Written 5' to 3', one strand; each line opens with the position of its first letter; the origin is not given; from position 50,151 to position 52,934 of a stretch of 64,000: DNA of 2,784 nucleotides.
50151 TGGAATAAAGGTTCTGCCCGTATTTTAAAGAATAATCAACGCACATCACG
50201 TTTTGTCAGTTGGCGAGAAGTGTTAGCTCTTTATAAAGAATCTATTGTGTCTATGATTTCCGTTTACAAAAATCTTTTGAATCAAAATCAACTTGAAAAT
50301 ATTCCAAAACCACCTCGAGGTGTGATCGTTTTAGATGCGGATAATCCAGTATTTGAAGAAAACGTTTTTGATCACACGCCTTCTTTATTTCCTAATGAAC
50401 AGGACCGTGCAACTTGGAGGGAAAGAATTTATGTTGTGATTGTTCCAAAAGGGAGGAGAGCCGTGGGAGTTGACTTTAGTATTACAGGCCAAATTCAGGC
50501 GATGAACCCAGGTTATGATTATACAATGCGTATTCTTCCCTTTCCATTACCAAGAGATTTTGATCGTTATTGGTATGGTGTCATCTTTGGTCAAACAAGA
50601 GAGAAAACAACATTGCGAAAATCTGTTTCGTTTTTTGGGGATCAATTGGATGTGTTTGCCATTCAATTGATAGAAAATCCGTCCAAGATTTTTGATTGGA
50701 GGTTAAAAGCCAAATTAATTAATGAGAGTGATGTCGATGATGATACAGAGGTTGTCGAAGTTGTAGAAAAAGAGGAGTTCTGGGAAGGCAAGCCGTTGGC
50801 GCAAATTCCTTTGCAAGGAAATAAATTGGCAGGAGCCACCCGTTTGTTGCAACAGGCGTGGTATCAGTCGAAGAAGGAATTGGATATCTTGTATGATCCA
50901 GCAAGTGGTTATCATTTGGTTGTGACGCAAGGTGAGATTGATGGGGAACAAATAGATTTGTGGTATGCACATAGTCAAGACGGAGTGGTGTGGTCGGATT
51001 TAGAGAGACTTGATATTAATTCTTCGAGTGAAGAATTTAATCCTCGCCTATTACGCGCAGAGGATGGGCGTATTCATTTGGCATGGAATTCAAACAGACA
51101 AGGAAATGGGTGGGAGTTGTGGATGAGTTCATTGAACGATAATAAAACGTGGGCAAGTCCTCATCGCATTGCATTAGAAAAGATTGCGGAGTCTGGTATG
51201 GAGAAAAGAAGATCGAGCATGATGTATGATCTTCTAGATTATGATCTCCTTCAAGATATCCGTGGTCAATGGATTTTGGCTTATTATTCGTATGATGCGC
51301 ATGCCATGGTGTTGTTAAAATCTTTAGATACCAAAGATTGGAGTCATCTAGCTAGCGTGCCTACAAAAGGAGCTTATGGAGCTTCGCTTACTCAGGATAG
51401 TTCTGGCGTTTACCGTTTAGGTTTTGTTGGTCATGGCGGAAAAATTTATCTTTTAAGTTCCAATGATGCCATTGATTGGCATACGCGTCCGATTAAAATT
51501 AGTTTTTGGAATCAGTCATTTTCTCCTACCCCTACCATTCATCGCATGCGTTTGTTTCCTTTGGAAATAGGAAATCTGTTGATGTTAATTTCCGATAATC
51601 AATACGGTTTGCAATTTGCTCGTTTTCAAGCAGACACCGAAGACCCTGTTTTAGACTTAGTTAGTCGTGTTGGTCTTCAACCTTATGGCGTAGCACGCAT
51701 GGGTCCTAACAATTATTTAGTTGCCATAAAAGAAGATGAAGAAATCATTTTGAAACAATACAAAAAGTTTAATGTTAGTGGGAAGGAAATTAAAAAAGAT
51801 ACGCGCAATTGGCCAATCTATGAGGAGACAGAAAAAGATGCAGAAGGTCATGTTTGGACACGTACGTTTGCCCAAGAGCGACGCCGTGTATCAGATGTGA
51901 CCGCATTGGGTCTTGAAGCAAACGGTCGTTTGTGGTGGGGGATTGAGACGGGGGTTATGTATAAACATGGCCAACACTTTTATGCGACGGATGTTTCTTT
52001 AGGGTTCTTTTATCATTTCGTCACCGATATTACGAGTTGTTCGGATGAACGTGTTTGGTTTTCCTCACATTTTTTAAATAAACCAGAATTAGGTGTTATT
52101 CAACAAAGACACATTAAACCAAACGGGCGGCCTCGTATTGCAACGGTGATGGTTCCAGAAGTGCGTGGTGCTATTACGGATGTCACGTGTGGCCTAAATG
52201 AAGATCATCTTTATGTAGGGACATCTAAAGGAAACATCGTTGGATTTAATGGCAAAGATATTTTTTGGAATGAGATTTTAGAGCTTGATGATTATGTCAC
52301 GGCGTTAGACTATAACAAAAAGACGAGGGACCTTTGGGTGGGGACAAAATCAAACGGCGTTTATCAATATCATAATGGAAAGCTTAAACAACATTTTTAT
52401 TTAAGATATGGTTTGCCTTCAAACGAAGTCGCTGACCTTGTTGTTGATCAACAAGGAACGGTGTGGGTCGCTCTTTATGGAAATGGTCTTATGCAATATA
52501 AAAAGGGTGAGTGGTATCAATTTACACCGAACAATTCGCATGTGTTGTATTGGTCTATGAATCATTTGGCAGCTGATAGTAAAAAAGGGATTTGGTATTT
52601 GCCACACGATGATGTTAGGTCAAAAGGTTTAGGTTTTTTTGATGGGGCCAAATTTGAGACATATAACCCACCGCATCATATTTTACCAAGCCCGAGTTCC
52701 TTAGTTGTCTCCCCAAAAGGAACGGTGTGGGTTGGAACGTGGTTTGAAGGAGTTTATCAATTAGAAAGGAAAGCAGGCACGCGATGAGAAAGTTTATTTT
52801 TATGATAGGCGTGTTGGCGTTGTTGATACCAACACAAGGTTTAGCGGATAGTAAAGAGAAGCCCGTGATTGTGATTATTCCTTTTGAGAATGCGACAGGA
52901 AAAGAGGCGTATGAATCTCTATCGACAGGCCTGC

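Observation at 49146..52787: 1213-aa protein combining a CsgG-like module, TPR, a BNR/Asp-box sialidase-like propeller and a Reg_prop propeller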

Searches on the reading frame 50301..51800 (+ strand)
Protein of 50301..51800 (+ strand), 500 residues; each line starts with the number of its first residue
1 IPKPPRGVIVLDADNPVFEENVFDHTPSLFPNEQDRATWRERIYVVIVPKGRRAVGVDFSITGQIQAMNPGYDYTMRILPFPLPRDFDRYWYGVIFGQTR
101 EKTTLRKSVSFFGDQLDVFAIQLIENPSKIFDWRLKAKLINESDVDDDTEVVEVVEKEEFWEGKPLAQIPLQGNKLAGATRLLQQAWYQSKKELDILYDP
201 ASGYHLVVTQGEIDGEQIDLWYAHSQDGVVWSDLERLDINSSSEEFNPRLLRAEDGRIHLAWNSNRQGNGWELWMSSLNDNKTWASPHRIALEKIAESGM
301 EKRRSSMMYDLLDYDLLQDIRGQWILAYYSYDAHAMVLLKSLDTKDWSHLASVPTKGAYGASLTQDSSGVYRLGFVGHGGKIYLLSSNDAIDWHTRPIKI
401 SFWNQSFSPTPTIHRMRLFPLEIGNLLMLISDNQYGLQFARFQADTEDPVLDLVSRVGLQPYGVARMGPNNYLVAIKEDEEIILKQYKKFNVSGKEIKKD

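Call 49: search_protein_representatives(protein=window:50301-51800:+)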
Query: 500 residues. Proteins with E-value up to 0.001 (for the whole library): 503; up to 1e-10: 82; up to 1e-30: 35. The best 150 are listed.
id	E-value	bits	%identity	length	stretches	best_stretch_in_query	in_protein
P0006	9.0e-167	572.2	51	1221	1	1-500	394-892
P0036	2.3e-148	511.5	55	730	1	106-500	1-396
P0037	2.8e-145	501.3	46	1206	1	2-500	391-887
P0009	1.2e-144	499.2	49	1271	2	4-279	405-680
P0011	5.7e-139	480.5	48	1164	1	1-500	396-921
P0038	5.3e-126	437.7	43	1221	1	2-499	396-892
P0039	8.3e-125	433.7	44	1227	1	2-500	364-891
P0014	3.9e-106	372.2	37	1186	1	1-491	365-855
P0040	1.7e-103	363.4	39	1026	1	1-493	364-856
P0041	2.2e-97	343.3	36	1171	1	3-495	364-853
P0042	1.9e-96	340.2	37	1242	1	2-491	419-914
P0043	3.9e-94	332.6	39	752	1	3-493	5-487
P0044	3.1e-93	329.6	48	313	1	9-322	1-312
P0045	1.6e-91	323.9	36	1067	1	4-500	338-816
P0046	5.1e-91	322.3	37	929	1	2-494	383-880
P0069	2.7e-22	95.5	30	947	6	203-291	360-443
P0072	3.9e-17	78.6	32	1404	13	197-269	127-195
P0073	4.8e-17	78.2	34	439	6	218-292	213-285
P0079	1.8e-15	73.0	33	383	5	214-277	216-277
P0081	1.0e-14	70.5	32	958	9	199-270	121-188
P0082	1.8e-14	69.7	30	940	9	221-292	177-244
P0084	1.0e-13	67.3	29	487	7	217-271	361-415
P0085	1.1e-13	67.2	32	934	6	214-280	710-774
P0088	2.0e-13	66.3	33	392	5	241-293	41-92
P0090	7.0e-13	64.5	34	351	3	219-297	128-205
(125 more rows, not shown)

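Call 50: search_protein_families(library=pfam, proteins=[P0069, P0072, P0073, P0079, P0081, P0082, P0084, P0085, P0088, P0090], max_evalue=0.00001)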
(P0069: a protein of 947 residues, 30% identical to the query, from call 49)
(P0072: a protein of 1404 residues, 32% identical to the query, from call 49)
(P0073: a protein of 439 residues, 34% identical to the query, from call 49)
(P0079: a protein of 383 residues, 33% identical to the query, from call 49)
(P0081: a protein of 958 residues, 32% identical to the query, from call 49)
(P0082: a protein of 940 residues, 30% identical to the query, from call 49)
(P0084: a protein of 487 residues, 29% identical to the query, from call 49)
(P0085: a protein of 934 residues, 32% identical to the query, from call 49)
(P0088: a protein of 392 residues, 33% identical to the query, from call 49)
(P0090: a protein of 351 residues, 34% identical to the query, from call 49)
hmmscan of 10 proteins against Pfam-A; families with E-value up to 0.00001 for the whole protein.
P0069 (947 aa): 2 families
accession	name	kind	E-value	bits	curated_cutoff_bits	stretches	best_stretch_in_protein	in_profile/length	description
PF13088.12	BNR_2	-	8.3e-37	127.5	31.4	3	72-323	14-277/277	BNR repeat-like domain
PF15892.11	BNR_4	-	1.7e-07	31.3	27.3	0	753-895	42-197/272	BNR repeat-containing family member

P0072 (1404 aa): 3 families
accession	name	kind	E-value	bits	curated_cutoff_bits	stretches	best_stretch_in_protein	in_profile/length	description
PF15892.11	BNR_4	-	6.9e-24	85.1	27.3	0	127-247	46-176/272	BNR repeat-containing family member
PF13088.12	BNR_2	-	2.2e-12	47.4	31.4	0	49-236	138-277/277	BNR repeat-like domain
PF13860.13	FlgD_ig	-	5.3e-08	33.2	27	1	1337-1391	21-75/79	FlgD Ig-like domain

P0073 (439 aa): 0 families

P0079 (383 aa): 1 family
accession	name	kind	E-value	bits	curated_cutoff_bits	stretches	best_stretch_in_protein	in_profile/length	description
PF15892.11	BNR_4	-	3.1e-12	46.9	27.3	0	197-321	42-178/272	BNR repeat-containing family member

P0081 (958 aa): 1 family
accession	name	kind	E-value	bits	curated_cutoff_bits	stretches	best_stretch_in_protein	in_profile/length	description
PF15892.11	BNR_4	-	4.1e-18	66.2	27.3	0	115-352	42-264/272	BNR repeat-containing family member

P0082 (940 aa): 2 families
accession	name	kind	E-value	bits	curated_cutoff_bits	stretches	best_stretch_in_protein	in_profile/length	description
PF15892.11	BNR_4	-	5.6e-11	42.8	27.3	0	58-182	49-187/272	BNR repeat-containing family member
PF13860.13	FlgD_ig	-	1.4e-06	28.6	27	1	867-926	14-74/79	FlgD Ig-like domain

P0084 (487 aa): 1 family
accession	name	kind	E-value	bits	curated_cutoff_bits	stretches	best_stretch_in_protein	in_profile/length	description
PF15892.11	BNR_4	-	2.2e-11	44.1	27.3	0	198-240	14-57/272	BNR repeat-containing family member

P0085 (934 aa): 5 families
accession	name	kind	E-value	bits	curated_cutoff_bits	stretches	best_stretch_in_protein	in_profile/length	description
PF13088.12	BNR_2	-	1.9e-33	116.5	31.4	3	64-248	12-200/277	BNR repeat-like domain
PF15892.11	BNR_4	-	7e-14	52.3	27.3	0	374-622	10-264/272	BNR repeat-containing family member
PF02012.26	BNR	-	1.2e-11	43.2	27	0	186-195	2-11/12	BNR/Asp-box repeat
PF21471.3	Reelin_subrepeat-B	-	1.8e-08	34.7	27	0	712-735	56-77/127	Reelin subrepeat B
PF24316.1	Tli3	-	3.8e-08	34.2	27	0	158-205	58-107/129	T6SS Tli3 immunity protein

P0088 (392 aa): 1 family
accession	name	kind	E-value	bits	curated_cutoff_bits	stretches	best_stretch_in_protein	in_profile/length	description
PF07494.17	Reg_prop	-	3.5e-06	27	20.4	0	253-269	4-20/24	Two component regulator propeller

P0090 (351 aa): 2 families
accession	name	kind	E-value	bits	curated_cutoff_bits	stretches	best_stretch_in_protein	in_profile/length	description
PF13088.12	BNR_2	-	1.2e-09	38.4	31.4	0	128-201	19-103/277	BNR repeat-like domain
PF04616.20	Glyco_hydro_43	-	9.9e-07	28.8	32.2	0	48-228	9-205/288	Glycosyl hydrolases family 43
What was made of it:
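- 50790..51770 (+): Six-bladed BNR (sialidase-superfamily) beta-propeller (residues 549-875). Degenerate Asp-box-like motifs lie at residues 610, 662, 726 and 772. Distant relatives are BNR_2/BNR_4 proteins (calls 49, 50).
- Checked: More distant relatives of this region are bona fide BNR_2/BNR_4 proteins (calls 49, 50).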

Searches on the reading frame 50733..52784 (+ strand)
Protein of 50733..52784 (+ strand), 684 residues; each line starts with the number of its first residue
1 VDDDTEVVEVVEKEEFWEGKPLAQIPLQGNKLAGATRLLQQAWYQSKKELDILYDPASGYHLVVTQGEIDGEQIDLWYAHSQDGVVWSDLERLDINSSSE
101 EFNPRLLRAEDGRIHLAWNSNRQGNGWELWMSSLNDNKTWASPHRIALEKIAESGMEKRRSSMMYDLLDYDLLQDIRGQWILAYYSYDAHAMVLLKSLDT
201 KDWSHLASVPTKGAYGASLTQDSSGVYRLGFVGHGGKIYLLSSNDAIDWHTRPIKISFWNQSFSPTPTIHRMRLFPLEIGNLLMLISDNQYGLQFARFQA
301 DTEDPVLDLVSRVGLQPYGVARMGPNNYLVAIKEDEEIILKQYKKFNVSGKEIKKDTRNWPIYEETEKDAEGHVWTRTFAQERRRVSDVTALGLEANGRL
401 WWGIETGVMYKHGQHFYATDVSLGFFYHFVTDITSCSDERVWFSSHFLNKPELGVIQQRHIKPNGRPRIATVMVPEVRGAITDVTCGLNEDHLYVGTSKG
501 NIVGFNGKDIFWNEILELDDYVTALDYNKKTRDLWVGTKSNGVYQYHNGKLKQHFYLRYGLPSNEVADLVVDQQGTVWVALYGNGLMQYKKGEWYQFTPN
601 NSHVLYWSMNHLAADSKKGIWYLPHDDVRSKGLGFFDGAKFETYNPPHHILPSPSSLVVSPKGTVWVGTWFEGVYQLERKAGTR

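Call 23: predict_structure(alignment_id=A2)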
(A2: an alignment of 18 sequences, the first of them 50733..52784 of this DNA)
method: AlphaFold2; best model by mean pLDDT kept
length: 684 residues; sequences in the alignment: 18
mean_pLDDT: 83.5   pTM: 0.82
mean pLDDT of the five models: 83.5, 82.6, 81.4, 81.2, 81.0
residues with pLDDT >= 90: 349; 70-90: 222; 50-70: 69; < 50: 44
segments of 3 or more residues with pLDDT < 50: 1-15, 33-44, 260-267, 421-425
pLDDT, mean of each block of 10 residues (from residue 1): 31 56 83 45 63 94 81 86 95 88 92 93 80 91 89 68 68 93 91 94 94 89 93 81 94 61 46 90 86 88 85 86 91 89 84 57 82 88 71 89 78 68 56 89 88 80 67 91 92 94 93 89 95 96 94 91 94 95 95 94 94 95 90 94 87 89 91 88 52
secondary structure, 60 per line:
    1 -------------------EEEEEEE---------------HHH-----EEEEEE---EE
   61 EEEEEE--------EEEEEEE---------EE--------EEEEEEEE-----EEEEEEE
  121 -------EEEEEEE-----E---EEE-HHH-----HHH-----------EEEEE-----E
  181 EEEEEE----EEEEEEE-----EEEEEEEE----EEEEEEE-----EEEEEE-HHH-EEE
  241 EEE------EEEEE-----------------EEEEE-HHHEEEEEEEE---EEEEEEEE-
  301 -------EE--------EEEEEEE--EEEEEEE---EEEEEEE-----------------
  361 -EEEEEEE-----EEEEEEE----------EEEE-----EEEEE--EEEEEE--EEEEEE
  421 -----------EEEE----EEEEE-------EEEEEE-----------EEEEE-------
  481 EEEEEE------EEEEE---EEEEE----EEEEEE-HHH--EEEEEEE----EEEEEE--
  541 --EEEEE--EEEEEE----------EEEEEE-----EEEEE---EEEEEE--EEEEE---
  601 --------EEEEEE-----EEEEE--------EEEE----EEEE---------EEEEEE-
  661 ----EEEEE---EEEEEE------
elements in order (helices of 4 or more, strands of 3 or more residues): E20-26 E50-55 E59-66 E75-81 E101-108 E114-120 E128-134 E144-146 E170-174 E180-186 E191-197 E203-210 E215-221 E227-232 E238-243 E250-254 E272-276 E281-288 E292-299 E318-324 E327-333 E337-343 E362-368 E374-380 E391-394 E400-404 E407-412 E415-420 E432-435 E440-444 E452-457 E469-473 E481-486 E493-497 E501-505 E510-515 E522-528 E533-538 E543-547 E550-555 E566-571 E577-581 E585-590 E593-597 E609-614 E620-624 E633-636 E641-644 E654-659 E665-669 E673-678
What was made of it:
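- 50790..51770 (+): The AF2 strand map gives six four-stranded blades with the motifs in the C-D turns (call 23).
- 51798..52784 (+): Seven-bladed Reg_prop beta-propeller (residues 885-1213). It carries a co-varying Cys965/Cys1015 pair. AF2 predicts 29 strands (call 23).
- On GH33 exo-alpha-sialidase: The AF2 strand map gives six blades (call 23).
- On Reg_prop (two-component regulator propeller), domain level: 29 strands fit seven blades (call 23).
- Checked: The sites fall in the turn between strands 3 and 4 of blades 1-4 of the predicted propeller (call 23).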

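Call 27: fold_search(model_id=the predicted structure, library=pdb)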
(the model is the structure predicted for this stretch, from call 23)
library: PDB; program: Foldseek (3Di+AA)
matches with E <= 10: 1741; with E <= 0.001: 1469
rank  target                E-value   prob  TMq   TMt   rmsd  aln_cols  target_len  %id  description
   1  9n6z_LQ               2.6e-14  1.00  0.37  0.31  16.7       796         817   10  SSU processome maturation and disassembly, State D (released 2025-11-05)
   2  4a2l_D                7.9e-14  1.00  0.26  0.24  17.8       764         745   12  Structure of the periplasmic domain of the heparin and heparan sulphate sensing hybrid two component system BT4663 in  (released 2012-05-02)
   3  7mq8_LQ               1.1e-13  1.00  0.36  0.30  18.7       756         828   11  Cryo-EM structure of the human SSU processome, state pre-A1 (released 2021-09-22)
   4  4a2m_A                2.1e-13  1.00  0.27  0.26  18.5       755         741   12  Structure of the periplasmic domain of the heparin and heparan sulphate sensing hybrid two component system BT4663 in  (released 2012-05-02)
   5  9n6v_LH               2.2e-13  1.00  0.36  0.32  12.2       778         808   11  SSU processome maturation and disassembly, State A (released 2025-11-05)
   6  3ott_A                2.3e-13  1.00  0.23  0.21  24.1       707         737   12  Crystal Structure of the extracellular domain of the putative one component system BT4673 from B. thetaiotaomicron (released 2011-08-10)
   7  6zqd_UL               2.7e-13  1.00  0.36  0.32  18.4       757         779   11  Cryo-EM structure of the 90S pre-ribosome from Saccharomyces cerevisiae, state Post-A1 (released 2020-09-23)
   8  7d4i_B2               2.8e-13  1.00  0.37  0.32  16.6       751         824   10  Cryo-EM structure of 90S small ribosomal precursors complex with the DEAH-box RNA helicase Dhr1 (State F) (released 2021-10-06)
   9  4a2l_C                3.1e-13  1.00  0.35  0.32  14.0       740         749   11  Structure of the periplasmic domain of the heparin and heparan sulphate sensing hybrid two component system BT4663 in  (released 2012-05-02)
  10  4a2m_B                3.2e-13  1.00  0.27  0.25  17.7       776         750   11  Structure of the periplasmic domain of the heparin and heparan sulphate sensing hybrid two component system BT4663 in  (released 2012-05-02)
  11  4a2m_D                3.7e-13  1.00  0.36  0.33  14.7       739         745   12  Structure of the periplasmic domain of the heparin and heparan sulphate sensing hybrid two component system BT4663 in  (released 2012-05-02)
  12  9n73_LH               3.7e-13  1.00  0.37  0.32  12.2       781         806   10  SSU processome maturation and disassembly, State G (released 2025-10-29)
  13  9n74_LQ               3.9e-13  1.00  0.35  0.30  19.3       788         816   10  SSU processome maturation and disassembly, State H (released 2025-10-29)
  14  4a2l_E                3.9e-13  1.00  0.27  0.25  17.7       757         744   11  Structure of the periplasmic domain of the heparin and heparan sulphate sensing hybrid two component system BT4663 in  (released 2012-05-02)
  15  3va6_B                4.1e-13  1.00  0.23  0.21  24.3       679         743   12  Crystal Structure of the extracellular domain of the putative hybrid two component system BT4673 from B. thetaiotaomic (released 2012-06-13)
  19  4a2l_B                7.9e-13  1.00  0.34  0.31  14.4       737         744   10  Structure of the periplasmic domain of the heparin and heparan sulphate sensing hybrid two component system BT4663 in  (released 2012-05-02)
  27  4a2l_F                1.3e-12  1.00  0.27  0.25  18.2       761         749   12  Structure of the periplasmic domain of the heparin and heparan sulphate sensing hybrid two component system BT4663 in  (released 2012-05-02)
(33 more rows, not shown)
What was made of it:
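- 51798..52784 (+): Foldseek hits tandem propellers including 4a2l (call 27).
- Closest known: Periplasmic sensor domains of Bacteroides hybrid two-component systems. Same: They also share a tandem-propeller arrangement in the cell envelope (call 27).
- Tandem propellers, including BT4663 and GH74 (call 27).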
